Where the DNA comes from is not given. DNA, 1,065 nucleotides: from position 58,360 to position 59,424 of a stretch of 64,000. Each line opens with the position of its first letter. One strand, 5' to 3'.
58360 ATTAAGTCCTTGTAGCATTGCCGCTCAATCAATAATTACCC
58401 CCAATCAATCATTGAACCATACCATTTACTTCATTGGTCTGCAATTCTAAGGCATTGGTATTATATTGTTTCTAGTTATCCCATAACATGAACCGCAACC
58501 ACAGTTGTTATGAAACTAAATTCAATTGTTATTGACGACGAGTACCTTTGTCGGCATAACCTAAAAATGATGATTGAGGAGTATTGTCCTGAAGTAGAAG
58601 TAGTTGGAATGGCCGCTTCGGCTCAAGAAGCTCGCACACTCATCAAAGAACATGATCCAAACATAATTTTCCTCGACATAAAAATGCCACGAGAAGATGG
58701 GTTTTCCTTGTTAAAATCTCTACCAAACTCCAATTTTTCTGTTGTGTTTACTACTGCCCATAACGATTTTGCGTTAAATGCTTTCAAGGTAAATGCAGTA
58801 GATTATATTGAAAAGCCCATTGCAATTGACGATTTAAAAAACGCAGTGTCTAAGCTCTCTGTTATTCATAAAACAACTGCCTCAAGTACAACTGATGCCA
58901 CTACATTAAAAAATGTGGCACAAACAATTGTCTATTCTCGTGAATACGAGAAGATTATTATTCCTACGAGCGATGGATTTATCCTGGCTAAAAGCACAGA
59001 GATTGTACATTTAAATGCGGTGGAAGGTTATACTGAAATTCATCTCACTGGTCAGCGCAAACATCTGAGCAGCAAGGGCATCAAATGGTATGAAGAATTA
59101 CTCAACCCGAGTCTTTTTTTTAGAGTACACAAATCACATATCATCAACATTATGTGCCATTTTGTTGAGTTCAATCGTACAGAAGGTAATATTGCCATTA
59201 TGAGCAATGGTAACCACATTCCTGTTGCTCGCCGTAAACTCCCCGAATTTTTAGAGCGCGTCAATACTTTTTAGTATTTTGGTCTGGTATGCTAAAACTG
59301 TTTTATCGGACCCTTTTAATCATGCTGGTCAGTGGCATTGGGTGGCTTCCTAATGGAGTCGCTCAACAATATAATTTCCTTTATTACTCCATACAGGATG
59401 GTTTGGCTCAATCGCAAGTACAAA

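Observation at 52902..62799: Best candidate system: giant T9SS cargo protein paired divergently with two LytTR regulators, a double-propeller LytS-type kinase and a repeat-bearing acidic lipoprotein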

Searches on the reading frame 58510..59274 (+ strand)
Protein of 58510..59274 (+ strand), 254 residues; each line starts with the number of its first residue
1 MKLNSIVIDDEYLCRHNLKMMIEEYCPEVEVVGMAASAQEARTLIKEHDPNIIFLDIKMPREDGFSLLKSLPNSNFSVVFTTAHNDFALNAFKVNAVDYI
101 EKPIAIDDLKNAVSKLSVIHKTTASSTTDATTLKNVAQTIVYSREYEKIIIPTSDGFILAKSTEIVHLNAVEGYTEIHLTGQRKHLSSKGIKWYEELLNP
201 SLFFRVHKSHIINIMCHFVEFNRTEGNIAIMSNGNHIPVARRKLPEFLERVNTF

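Call 4: search_protein_families(library=pfam, proteins=[window:58510-59274:+], max_evalue=0.01)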
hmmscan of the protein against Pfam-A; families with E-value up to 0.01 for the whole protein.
window:58510-59274:+ (254 aa): 2 families
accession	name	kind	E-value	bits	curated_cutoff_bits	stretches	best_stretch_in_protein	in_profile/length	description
PF00072.30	Response_reg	-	7.2e-22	78.1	30.2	1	6-113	2-110/111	Response regulator receiver domain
PF04397.21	LytTR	-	1.8e-14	54.1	22.6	1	157-250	3-96/98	LytTr DNA-binding domain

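Call 5: search_protein_families(library=ncbifam, proteins=[window:58510-59274:+], max_evalue=0.01)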
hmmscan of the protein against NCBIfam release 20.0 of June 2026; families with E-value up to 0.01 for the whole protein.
window:58510-59274:+ (254 aa): 81 families (the best 25 are shown)
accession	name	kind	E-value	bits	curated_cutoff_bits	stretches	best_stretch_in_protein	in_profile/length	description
NF008677.0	PRK11697.1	equivalog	4.4e-33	114.6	246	1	3-250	2-234/238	two-component system response regulator BtsR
NF010684.1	PRK14084.1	equivalog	3.6e-29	102.3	375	1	4-215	2-215/254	response regulator transcription factor LytR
NF001965.0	PRK00742.1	subfamily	8.1e-18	64.7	293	1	2-135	3-140/357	chemotaxis-specific protein-glutamate methyltransferase CheB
NF009206.0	PRK12555.1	subfamily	4.1e-14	52.3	342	1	6-145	4-151/340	chemotaxis-specific protein-glutamate methyltransferase CheB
NF006900.1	PRK09390.1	equivalog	2.4e-13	50.1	255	1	6-140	8-140/203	response regulator FixJ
NF008078.0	PRK10816.1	equivalog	1.2e-12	47.8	336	1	6-119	4-118/223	two-component system response regulator PhoP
NF053854.1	RespRegPhoBBctds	equivalog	1.6e-12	47.2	270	1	6-155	2-153/225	two-component system response regulator PhoB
TIGR01818.1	ntrC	equivalog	3.4e-12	45.9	558.6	1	6-131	2-128/463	nitrogen regulation protein NR(I)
NF007935.0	PRK10651.1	equivalog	3.8e-12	45.9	250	1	6-116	10-123/216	two-component system response regulator NarL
TIGR02875.1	spore_0_A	equivalog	9.2e-12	44.8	200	1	5-132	5-135/262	sporulation transcription factor Spo0A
NF040749.1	tetrathio_RR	equivalog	1.3e-11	44.6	290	1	45-119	39-117/191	tetrathionate respiration response regulator TtrR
NF045944.1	ResRegRpaBCyano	equivalog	2.8e-11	43.2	330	1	6-127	1-120/229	response regulator transcription factor RpaB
NF051850.1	RespRegRprY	equivalog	4.7e-11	42.5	370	1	16-115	14-118/234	response regulator transcription factor RprY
NF047785.1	respo_reg_MadR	equivalog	5.2e-11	42.3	300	1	5-134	3-137/209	MadR family response regulator transcription factor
NF049963.1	RespRegFlgRCampy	domain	1e-10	41.1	750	1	4-135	2-131/429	fla regulon two-component system response regulator FlgR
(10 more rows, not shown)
